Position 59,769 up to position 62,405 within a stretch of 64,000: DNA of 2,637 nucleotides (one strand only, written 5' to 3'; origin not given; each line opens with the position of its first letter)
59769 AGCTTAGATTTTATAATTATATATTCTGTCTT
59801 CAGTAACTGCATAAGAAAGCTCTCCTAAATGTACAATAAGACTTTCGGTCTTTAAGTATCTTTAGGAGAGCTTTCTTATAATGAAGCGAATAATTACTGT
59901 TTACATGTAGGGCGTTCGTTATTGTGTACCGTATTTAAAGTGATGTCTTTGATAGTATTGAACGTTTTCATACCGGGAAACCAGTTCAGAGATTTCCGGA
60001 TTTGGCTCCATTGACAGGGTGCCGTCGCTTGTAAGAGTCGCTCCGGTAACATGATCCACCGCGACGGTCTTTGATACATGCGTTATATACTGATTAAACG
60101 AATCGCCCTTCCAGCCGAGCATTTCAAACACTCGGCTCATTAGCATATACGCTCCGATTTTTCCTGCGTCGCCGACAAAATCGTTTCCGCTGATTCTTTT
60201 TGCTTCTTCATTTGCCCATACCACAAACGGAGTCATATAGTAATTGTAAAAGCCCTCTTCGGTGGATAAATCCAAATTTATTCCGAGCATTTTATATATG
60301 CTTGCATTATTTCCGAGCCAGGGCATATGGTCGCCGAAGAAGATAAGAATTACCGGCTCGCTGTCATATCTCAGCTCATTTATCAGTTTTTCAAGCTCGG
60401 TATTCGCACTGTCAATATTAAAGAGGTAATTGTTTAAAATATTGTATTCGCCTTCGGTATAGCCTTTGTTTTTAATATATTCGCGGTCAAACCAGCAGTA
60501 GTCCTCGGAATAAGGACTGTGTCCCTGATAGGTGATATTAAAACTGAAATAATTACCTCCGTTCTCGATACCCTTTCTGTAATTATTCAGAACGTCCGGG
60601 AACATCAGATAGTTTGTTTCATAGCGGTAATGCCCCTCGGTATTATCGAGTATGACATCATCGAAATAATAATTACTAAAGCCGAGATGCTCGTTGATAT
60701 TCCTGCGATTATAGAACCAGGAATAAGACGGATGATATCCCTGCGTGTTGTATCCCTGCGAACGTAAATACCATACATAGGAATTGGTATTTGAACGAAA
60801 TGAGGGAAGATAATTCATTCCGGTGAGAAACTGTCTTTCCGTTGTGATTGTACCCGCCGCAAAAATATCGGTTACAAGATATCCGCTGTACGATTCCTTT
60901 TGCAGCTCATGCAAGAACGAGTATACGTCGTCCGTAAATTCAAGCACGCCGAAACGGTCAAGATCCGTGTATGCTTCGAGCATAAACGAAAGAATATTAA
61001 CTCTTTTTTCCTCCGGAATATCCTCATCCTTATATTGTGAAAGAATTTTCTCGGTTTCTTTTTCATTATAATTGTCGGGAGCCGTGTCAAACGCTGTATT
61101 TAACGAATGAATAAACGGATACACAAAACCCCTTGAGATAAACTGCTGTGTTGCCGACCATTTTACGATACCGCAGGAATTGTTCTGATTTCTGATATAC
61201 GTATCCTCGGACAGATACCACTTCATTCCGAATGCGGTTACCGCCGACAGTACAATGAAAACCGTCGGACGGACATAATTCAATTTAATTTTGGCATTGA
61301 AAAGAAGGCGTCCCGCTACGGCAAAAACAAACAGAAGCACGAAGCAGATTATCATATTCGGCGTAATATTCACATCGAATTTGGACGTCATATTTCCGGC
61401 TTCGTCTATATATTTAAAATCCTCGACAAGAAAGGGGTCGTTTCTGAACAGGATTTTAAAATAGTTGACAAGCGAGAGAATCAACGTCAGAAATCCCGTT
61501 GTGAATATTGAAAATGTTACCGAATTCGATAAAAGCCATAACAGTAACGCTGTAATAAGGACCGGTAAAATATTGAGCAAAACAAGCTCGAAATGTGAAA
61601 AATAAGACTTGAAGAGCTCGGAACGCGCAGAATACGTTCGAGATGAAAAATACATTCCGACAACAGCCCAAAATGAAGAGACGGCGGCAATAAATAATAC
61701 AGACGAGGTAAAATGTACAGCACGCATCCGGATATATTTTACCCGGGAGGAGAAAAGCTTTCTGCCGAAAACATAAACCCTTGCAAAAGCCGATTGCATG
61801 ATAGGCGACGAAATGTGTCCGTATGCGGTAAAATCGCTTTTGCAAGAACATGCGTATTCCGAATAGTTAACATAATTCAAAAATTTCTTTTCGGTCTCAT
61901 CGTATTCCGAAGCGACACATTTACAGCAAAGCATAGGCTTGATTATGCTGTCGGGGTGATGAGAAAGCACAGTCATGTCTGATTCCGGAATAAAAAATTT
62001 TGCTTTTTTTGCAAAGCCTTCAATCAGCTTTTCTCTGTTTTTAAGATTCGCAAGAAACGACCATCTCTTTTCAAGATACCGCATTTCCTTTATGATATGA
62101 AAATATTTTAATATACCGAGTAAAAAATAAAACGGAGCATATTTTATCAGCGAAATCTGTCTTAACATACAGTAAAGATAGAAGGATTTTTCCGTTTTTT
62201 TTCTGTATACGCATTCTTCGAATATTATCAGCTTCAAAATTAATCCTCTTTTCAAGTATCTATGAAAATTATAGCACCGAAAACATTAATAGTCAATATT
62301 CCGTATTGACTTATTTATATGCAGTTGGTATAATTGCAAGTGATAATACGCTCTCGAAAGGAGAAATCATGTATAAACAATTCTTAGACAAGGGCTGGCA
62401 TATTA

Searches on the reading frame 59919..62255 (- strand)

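Call 39: search_protein_families(library=pfam, proteins=[window:59919-62255:-], max_evalue=0.0001)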
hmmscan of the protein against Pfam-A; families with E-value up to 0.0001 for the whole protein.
window:59919-62255:- (778 aa): 1 family
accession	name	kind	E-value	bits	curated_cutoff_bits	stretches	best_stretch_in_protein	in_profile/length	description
PF00884.28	Sulfatase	-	1.1e-19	71.4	25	1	450-687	28-279/301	Sulfatase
